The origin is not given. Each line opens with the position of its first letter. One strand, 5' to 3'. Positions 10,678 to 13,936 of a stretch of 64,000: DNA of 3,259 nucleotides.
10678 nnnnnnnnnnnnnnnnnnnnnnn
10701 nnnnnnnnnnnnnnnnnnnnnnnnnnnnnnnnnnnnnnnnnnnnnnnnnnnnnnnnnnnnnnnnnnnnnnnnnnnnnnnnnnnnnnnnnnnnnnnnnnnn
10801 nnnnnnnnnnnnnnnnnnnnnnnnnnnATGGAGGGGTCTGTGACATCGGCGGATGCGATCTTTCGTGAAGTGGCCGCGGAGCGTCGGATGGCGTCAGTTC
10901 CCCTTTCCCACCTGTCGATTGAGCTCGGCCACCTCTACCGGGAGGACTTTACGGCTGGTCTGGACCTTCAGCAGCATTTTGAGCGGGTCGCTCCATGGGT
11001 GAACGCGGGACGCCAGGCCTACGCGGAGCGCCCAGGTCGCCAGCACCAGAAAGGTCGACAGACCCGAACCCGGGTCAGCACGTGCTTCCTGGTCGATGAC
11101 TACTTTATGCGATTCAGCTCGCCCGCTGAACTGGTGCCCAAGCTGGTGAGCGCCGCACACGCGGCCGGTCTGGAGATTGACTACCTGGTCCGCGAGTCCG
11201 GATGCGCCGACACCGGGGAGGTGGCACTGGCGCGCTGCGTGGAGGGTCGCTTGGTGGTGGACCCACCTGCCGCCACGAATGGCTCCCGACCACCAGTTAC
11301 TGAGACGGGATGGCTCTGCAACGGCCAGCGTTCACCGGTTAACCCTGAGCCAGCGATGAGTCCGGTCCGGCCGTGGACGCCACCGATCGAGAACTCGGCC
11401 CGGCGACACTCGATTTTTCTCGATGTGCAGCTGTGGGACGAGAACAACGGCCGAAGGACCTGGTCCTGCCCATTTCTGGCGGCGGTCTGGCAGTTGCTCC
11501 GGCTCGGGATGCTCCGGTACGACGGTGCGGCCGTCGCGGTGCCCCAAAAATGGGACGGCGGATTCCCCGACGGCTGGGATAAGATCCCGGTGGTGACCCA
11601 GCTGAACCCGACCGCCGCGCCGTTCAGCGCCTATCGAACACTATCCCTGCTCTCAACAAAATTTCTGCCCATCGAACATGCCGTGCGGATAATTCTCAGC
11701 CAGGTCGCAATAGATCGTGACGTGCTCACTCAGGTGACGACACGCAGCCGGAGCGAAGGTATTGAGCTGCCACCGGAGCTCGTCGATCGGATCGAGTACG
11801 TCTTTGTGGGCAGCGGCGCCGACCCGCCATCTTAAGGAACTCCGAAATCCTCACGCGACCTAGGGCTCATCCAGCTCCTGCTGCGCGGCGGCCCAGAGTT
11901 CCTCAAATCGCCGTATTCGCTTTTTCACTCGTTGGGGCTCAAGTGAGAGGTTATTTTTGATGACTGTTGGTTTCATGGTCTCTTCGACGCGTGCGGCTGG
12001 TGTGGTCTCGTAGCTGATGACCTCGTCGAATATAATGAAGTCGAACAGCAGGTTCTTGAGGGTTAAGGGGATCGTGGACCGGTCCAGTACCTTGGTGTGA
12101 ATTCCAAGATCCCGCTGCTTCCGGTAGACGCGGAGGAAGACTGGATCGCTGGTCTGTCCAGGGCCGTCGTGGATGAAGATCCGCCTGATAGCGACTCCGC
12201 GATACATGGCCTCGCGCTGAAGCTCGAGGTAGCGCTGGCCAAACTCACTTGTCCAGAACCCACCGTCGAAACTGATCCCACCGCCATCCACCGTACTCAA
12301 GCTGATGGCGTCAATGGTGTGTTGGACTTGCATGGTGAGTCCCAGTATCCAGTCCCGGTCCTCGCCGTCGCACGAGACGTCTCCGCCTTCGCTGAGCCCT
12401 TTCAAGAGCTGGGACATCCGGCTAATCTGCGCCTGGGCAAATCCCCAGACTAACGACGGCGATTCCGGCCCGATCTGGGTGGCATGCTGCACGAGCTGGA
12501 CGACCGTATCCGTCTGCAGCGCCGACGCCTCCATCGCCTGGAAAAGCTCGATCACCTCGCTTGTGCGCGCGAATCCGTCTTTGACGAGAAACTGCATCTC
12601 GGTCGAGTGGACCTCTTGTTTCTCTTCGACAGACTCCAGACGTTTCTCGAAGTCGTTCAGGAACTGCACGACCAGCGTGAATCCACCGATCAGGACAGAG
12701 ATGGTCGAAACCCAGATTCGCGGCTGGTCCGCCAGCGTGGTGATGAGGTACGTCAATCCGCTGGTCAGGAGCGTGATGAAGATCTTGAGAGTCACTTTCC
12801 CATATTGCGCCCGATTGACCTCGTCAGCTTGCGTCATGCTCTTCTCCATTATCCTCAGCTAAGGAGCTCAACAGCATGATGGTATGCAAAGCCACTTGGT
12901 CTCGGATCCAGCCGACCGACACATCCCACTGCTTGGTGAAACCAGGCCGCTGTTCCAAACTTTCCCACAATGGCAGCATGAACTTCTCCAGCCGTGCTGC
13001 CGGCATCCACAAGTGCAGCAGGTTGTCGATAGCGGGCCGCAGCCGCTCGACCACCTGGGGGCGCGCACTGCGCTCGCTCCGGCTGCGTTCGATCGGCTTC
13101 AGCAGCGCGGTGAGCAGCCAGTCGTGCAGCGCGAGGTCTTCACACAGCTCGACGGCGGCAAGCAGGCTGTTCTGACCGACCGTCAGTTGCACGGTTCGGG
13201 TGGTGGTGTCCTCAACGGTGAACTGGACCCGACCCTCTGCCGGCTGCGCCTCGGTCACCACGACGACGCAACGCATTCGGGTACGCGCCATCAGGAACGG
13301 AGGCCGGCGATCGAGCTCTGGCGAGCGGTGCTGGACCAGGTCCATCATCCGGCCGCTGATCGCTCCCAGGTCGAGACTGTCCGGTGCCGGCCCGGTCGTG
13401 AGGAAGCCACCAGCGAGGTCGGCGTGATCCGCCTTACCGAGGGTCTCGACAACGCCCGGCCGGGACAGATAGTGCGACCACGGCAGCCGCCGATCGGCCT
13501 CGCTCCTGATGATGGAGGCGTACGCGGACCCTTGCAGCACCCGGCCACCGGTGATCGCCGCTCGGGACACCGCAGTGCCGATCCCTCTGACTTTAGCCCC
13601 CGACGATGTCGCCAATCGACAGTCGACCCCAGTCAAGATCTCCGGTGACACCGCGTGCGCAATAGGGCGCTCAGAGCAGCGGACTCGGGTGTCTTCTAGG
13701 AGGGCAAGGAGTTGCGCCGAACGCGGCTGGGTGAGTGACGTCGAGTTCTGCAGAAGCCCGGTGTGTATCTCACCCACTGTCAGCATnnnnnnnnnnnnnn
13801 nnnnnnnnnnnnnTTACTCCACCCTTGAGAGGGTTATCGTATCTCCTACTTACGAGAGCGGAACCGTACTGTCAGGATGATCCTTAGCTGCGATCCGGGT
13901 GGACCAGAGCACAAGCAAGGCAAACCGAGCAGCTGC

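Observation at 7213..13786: Six-gene cassette of unknown function: NNMT-like methyltransferase, 618-aa helical protein, Arg-variant ParA-like P-loop protein, two unknowns and a membrane protein (recalled as the SCO2521-SCO2525 family set)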

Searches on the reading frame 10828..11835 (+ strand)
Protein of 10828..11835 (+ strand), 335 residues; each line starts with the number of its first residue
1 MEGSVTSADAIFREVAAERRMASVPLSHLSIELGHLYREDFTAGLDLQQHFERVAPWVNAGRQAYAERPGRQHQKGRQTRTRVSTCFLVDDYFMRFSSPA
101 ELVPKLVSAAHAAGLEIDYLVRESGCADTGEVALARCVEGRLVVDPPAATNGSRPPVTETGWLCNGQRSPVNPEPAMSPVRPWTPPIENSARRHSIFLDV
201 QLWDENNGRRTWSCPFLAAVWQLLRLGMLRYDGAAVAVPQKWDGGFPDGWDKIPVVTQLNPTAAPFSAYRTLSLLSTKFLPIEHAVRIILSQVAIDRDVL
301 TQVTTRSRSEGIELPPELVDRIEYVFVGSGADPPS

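Call 3: search_protein_families(library=ncbifam, proteins=[window:10828-11835:+], max_evalue=0.01)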
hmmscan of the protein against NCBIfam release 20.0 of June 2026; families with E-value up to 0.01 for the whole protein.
window:10828-11835:+ (335 aa): 1 family
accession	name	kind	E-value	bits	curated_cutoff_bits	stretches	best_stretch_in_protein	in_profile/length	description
NF040566.1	SCO2522_fam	equivalog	2.6e-135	450.9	200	1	12-327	2-314/314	SCO2522 family protein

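Call 4: search_protein_families(library=pfam, proteins=[window:10828-11835:+], max_evalue=0.01)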
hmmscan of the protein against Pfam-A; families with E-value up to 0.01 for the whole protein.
window:10828-11835:+ (335 aa): 0 families

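Call 6: search_protein_families(library=padloc, proteins=[window:10828-11835:+], max_evalue=0.01)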
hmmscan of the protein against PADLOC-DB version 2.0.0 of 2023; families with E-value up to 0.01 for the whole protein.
window:10828-11835:+ (335 aa): 0 families

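Call 38: search_solved_structures(query=A2, max_evalue=5)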
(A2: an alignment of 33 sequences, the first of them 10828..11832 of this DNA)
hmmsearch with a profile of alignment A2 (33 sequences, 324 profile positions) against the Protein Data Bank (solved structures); distinct sequences matched with E-value up to 5: 0.

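Call 83: search_protein_families(library=phrogs, proteins=[window:10828-11835:+], max_evalue=0.01)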
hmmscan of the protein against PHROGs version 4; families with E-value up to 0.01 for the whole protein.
window:10828-11835:+ (335 aa): 0 families

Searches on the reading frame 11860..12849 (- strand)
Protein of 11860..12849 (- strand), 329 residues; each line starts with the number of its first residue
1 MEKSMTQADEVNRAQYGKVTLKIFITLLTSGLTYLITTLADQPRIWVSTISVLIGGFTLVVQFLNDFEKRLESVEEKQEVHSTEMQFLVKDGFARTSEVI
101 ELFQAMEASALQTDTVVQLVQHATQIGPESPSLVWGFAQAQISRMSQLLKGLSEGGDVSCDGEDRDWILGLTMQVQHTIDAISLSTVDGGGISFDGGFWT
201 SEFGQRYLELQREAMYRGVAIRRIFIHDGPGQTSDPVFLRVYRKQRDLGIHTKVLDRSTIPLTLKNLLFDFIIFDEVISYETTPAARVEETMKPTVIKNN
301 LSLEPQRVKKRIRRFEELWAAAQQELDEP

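Call 3: search_protein_families(library=ncbifam, proteins=[window:11860-12849:-], max_evalue=0.01)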
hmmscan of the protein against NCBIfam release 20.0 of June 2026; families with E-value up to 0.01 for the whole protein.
window:11860-12849:- (329 aa): 0 families

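Call 4: search_protein_families(library=pfam, proteins=[window:11860-12849:-], max_evalue=0.01)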
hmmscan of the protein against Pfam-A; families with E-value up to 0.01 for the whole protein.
window:11860-12849:- (329 aa): 1 family
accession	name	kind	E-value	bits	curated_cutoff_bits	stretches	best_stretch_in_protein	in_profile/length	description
PF21806.3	DUF6879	-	0.0049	16.8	23.9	1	205-323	49-160/167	Family of unknown function (DUF6879)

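Call 6: search_protein_families(library=padloc, proteins=[window:11860-12849:-], max_evalue=0.01)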
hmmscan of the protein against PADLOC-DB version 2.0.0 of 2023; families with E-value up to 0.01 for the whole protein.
window:11860-12849:- (329 aa): 0 families

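Call 40: search_solved_structures(query=A4, max_evalue=5)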
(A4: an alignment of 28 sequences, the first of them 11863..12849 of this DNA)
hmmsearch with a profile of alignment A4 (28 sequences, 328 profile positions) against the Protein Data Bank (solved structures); distinct sequences matched with E-value up to 5: 6.
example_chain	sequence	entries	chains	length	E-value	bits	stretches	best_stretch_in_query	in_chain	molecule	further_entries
8dt0_A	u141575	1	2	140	0.031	16.6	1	64-148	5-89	Scaffolding protein functional sites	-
6u42_3W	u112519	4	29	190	0.35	13.1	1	196-233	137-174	FAP20 | Cilia- and flagella-associated protein 20 | FAP147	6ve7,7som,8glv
7rro_XA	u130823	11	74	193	0.39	12.9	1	196-234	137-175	Cilia- and flagella-associated protein 20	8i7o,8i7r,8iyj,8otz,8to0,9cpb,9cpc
8snb_3A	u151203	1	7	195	0.47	12.7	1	196-234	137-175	CFA20 domain-containing protein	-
11yj_X0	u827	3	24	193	0.67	12.2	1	200-234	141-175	Cilia- and flagella-associated protein 20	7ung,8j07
2m7o_A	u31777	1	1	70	0.88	11.8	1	79-113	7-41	uncharacterized protein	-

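Call 47: search_protein_families(library=pfam, alignment_id=A4, max_evalue=0.1)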
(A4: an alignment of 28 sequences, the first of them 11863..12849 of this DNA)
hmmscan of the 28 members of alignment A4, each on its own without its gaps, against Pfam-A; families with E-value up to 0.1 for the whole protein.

A. member 1, window:11863-12849:- (329 aa): 1 family
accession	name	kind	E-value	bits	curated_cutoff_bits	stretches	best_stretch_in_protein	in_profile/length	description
PF21806.3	DUF6879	-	0.0049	16.8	23.9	1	205-323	49-160/167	Family of unknown function (DUF6879)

B. families by the number of members that match (of 28 scanned): 10 families
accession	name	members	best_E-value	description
PF21806.3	DUF6879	26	6.8e-09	Family of unknown function (DUF6879)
PF00962.28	A_deaminase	2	0.015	Adenosine deaminase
PF02840.20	Prp18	1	0.02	Prp18 domain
PF13091.12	PLDc_2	1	0.023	PLD-like domain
PF05684.17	DUF819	1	0.033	Protein of unknown function (DUF819)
PF19762.4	DUF6249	1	0.053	Domain of unknown function (DUF6249)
PF14712.11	Snapin_Pallidin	1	0.07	Snapin/Pallidin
PF19054.6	DUF5753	1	0.08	Domain of unknown function (DUF5753)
PF16083.10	Phage_holin_3_3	1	0.082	LydA holin phage, holin superfamily III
PF24575.1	TPR_Slam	1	0.093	Surface lipoprotein assembly modifier, N-terminal TPR repeats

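Call 83: search_protein_families(library=phrogs, proteins=[window:11860-12849:-], max_evalue=0.01)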
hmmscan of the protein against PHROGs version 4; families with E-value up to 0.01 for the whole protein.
window:11860-12849:- (329 aa): 0 families

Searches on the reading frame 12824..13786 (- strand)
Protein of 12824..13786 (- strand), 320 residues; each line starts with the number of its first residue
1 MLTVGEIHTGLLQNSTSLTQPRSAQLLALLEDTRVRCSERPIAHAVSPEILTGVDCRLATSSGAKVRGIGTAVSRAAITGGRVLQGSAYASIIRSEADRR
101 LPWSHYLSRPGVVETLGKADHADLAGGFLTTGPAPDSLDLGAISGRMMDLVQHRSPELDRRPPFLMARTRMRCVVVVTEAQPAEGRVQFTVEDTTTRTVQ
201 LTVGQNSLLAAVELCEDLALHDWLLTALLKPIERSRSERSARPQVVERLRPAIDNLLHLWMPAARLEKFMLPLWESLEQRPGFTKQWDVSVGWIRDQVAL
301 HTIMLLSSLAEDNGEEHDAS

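Call 3: search_protein_families(library=ncbifam, proteins=[window:12824-13786:-], max_evalue=0.01)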
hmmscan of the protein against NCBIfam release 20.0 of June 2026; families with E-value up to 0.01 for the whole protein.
window:12824-13786:- (320 aa): 1 family
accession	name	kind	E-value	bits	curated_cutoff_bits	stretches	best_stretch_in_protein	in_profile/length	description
NF040565.1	SCO2521_fam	equivalog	2.8e-118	395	150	1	5-305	1-300/302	SCO2521 family protein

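Call 4: search_protein_families(library=pfam, proteins=[window:12824-13786:-], max_evalue=0.01)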
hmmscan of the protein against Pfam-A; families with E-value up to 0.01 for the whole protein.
window:12824-13786:- (320 aa): 0 families

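Call 6: search_protein_families(library=padloc, proteins=[window:12824-13786:-], max_evalue=0.01)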
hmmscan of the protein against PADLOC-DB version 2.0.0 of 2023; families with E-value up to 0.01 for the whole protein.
window:12824-13786:- (320 aa): 0 families

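Call 39: search_solved_structures(query=A3, max_evalue=5)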
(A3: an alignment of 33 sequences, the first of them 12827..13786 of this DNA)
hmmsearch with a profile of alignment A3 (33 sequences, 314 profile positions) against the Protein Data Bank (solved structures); distinct sequences matched with E-value up to 5: 0.

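Call 42: find_homologous_proteins(query=window:12827-13786:-, max_evalue=0.00001)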
Query window:12827-13786:- (320 aa): 1684 proteins with E <= 0.00001 among 8000 candidates; the best 120 are listed.
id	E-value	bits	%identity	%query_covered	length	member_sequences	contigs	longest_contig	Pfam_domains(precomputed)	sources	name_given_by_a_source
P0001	1.3e-172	591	86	98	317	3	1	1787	-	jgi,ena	jgi:hypothetical protein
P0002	1.9e-168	577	84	98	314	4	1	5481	-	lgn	-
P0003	1.0e-160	552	81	98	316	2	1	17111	-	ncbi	-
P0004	3.7e-159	547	100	78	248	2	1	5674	-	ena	-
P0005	3.6e-158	544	81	99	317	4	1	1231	-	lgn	-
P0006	5.0e-155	533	78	99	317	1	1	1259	-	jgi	jgi:hypothetical protein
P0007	2.0e-154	531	78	98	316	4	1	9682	-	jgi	jgi:hypothetical protein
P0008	7.8e-154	529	78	98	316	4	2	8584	-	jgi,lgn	jgi:hypothetical protein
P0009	5.5e-153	527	77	99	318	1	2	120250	-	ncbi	ncbi:MAG: SCO2521 family protein [Pseudonocardiaceae bacterium]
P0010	7.0e-153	526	79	99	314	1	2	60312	-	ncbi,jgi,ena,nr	ncbi:MAG: hypothetical protein JO281_18780 [Pseudonocardiales bacterium]|nr:hypothetical protein [Ps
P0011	1.9e-152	525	78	98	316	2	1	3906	-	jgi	jgi:hypothetical protein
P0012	5.6e-151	520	77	98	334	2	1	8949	-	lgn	-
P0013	2.3e-150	518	75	99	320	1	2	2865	-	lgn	-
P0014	5.0e-150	517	76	99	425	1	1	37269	-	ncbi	-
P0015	5.5e-148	510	77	98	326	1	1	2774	-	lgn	-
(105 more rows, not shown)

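Call 50: predict_structure(alignment_id=A5)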
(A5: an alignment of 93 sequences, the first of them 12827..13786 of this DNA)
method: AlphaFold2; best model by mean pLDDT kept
length: 320 residues; sequences in the alignment: 93
mean_pLDDT: 84.1   pTM: 0.83
mean pLDDT of the five models: 84.1, 83.7, 80.3, 77.8, 77.7
residues with pLDDT >= 90: 135; 70-90: 132; 50-70: 51; < 50: 2
segments of 3 or more residues with pLDDT < 50: none
pLDDT, mean of each block of 10 residues (from residue 1): 96 87 89 74 84 96 95 94 94 94 96 94 95 84 94 89 82 92 76 91 90 90 80 72 70 63 64 79 65 71 77 73
secondary structure, 60 per line:
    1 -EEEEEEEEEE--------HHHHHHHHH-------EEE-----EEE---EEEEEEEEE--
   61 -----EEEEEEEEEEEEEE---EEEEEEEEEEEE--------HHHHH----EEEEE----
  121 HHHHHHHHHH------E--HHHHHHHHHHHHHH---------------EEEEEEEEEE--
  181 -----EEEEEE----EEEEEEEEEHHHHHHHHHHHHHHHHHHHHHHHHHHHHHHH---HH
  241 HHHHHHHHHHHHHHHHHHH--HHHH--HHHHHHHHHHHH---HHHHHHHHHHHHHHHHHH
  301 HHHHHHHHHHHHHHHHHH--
elements in order: E2-11 H20-28 E36-38 E44-46 E50-58 E66-79 E83-94 H103-107 E112-116 H121-130 H140-153 E169-178 E186-191 E196-204 H205-235 H239-259 H262-265 H268-279 H283-318

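Call 52: fold_search(model_id=the predicted structure, library=pdb)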
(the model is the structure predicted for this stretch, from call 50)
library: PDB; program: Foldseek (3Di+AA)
matches with E <= 10: 620; with E <= 0.001: 0
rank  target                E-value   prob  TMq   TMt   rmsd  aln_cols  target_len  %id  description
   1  8z9d_P                6.3e-02  0.11  0.10  0.15  15.1       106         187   12  cryo-EM structure of PSII-LHCII megacomplex from spinach (released 2024-11-13)
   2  3on9_A                1.1e-01  0.09  0.11  0.19  17.0       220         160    8  The SECRET domain from Ectromelia virus (released 2011-08-17)
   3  4rti                  1.3e-01  0.11  0.11  0.18  13.0       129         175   12  The crystal structure of PsbP from Spinacia oleracea (released 2015-03-11)
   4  2hng                  1.4e-01  0.08  0.09  0.17  10.8        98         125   11  The Crystal Structure of Protein of Unknown Function SP1558 from Streptococcus pneumoniae (released 2006-08-15)
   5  1qyn_C                1.4e-01  0.06  0.08  0.16   9.5        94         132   12  Crystal Structure of SecB from Escherichia coli (released 2003-12-09)
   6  1v2b_A                1.4e-01  0.05  0.08  0.13  13.1       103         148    9  Crystal Structure of PsbP Protein in the Oxygen-Evolving Complex of Photosystem II from Higher Plants (released 2004-05-18)
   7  3jcu_P                1.7e-01  0.08  0.10  0.16  14.9       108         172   11  Cryo-EM structure of spinach PSII-LHCII supercomplex at 3.2 Angstrom resolution (released 2016-05-25)
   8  3ona_A                1.7e-01  0.08  0.10  0.18  16.3       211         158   10  The SECRET domain in complex with CX3CL1 (released 2011-08-17)
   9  3o77                  1.7e-01  0.02  0.09  0.08  16.1       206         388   10  The structure of Ca2+ Sensor (Case-16) (released 2010-09-29)
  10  2yh6_D                1.8e-01  0.47  0.21  0.48   6.5       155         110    6  Structure of the N-terminal domain of BamC from E. coli (released 2011-05-25)
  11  5yr2_A                1.8e-01  0.03  0.09  0.12  17.2       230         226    9  Structure of cpGFP66BPA (released 2019-01-30)
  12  4e6f_A                1.9e-01  0.23  0.15  0.25   7.3        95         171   10  Crystal structure of a DUF4468 family protein (BACOVA_04320) from Bacteroides ovatus ATCC 8483 at 1.49 A resolution (released 2012-07-04)
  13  4e6f_B                1.9e-01  0.10  0.13  0.19   7.9       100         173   12  Crystal structure of a DUF4468 family protein (BACOVA_04320) from Bacteroides ovatus ATCC 8483 at 1.49 A resolution (released 2012-07-04)
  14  3wld                  1.9e-01  0.03  0.09  0.08  17.6       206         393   12  Crystal structure of monomeric GCaMP6m (released 2014-01-22)
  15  4hkj_D                2.0e-01  0.06  0.11  0.16  17.2       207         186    8  Structure of Cowpox CPXV203 in complex with MHCI (H-2Kb) (released 2012-11-14)
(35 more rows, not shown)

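Call 83: search_protein_families(library=phrogs, proteins=[window:12824-13786:-], max_evalue=0.01)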
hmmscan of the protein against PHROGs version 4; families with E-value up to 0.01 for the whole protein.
window:12824-13786:- (320 aa): 0 families

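Call 112: fold_search(model_id=the predicted structure, library=viral)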
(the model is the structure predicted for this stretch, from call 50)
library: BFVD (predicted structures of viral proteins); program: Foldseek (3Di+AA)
matches with E <= 10: 642; with E <= 0.001: 0
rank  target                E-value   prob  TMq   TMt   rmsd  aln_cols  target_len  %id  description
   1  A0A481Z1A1            7.1e-03  0.28  0.13  0.10  16.2       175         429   10  AP (Apurinic) endonuclease family 2 [Pithovirus LCPAC001]
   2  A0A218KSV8            2.4e-02  0.14  0.15  0.07  43.7       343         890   10  (no name in the UniProt tables at hand)
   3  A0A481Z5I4            4.6e-02  0.05  0.13  0.07  26.7       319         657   10  Late transcription factor 3-like protein [Pithovirus LCPAC201]
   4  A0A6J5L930            6.2e-02  0.11  0.18  0.17  17.9       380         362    9  Uncharacterized protein [uncultured Caudovirales phage]
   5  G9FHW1                8.9e-02  0.11  0.11  0.26   9.7       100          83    9  Uncharacterized protein [Rhodococcus phage RER2]
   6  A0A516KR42            1.1e-01  0.05  0.10  0.14  16.0       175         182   13  Uncharacterized protein [Gordonia phage JuJu]
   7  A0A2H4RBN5            1.3e-01  0.25  0.16  0.31   5.8        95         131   14  Uncharacterized protein [Sulfolobus ellipsoid virus 1]
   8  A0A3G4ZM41            1.3e-01  0.08  0.11  0.19  10.9       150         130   10  Uncharacterized protein [Terrestrivirus sp.]
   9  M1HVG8                1.3e-01  0.28  0.13  0.35   8.6        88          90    8  Uncharacterized protein [Paramecium bursaria Chlorella virus CVA-1]
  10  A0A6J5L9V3            1.3e-01  0.06  0.09  0.16  16.8       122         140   11  Uncharacterized protein [uncultured Caudovirales phage]
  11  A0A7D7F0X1            1.5e-01  0.03  0.10  0.12  18.1       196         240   13  Uncharacterized protein [Coleopteran rhabdo-related virus OKIAV20]
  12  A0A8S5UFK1            1.6e-01  0.15  0.13  0.11  12.6       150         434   11  Uncharacterized protein [Myoviridae sp. ctcyQ27]
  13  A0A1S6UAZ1            1.6e-01  0.12  0.15  0.10  17.0       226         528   11  Structural protein [Serratia phage BF]
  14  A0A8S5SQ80            1.8e-01  0.18  0.17  0.24   6.0        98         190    7  Uncharacterized protein [Siphoviridae sp. ctLdn10]
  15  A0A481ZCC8            1.8e-01  0.15  0.13  0.24   7.2        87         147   14  Uncharacterized protein [Pithovirus LCPAC401]
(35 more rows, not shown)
